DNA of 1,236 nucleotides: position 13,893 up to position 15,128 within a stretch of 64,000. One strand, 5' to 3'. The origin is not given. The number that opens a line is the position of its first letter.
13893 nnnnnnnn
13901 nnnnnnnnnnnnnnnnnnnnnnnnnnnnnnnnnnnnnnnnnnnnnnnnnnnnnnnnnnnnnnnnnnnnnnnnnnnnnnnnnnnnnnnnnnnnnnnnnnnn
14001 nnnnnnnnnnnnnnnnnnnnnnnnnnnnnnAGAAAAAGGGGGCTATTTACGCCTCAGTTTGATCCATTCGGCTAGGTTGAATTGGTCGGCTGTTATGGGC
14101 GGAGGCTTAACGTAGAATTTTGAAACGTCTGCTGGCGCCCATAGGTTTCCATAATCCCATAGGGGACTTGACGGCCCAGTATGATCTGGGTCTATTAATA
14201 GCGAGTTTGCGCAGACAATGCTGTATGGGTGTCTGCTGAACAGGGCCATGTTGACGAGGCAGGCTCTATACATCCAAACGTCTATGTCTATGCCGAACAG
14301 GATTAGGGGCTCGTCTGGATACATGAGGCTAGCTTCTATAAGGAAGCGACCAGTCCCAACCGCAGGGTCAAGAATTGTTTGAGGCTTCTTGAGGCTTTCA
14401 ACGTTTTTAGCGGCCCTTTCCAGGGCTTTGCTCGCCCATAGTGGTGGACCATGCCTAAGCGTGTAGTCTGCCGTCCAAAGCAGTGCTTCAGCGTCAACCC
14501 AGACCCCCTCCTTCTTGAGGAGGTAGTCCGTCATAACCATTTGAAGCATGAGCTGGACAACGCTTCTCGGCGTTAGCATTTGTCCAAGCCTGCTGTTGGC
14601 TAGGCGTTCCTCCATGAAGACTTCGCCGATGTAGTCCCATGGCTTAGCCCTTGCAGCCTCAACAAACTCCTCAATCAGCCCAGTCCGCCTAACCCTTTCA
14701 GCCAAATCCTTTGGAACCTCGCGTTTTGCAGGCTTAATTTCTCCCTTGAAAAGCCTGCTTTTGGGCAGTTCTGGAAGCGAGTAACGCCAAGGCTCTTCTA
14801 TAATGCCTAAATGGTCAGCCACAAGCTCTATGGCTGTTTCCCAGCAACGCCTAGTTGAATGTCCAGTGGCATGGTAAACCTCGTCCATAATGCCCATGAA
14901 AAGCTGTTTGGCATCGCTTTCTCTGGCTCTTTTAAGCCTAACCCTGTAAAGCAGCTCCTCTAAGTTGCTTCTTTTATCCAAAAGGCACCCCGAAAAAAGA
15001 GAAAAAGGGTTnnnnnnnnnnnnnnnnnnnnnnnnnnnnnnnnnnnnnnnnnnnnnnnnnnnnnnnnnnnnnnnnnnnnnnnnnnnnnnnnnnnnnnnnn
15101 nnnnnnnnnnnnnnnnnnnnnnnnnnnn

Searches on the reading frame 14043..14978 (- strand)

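Call 55: search_protein_families(library=pfam, proteins=[window:14043-14978:-], max_evalue=0.001)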
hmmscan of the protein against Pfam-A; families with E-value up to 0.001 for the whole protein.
window:14043-14978:- (311 aa): 1 family
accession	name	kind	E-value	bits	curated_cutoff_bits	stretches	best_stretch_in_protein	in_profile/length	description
PF02384.22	N6_Mtase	-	2.2e-06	27.6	20.4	0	197-260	45-115/311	N-6 DNA Methylase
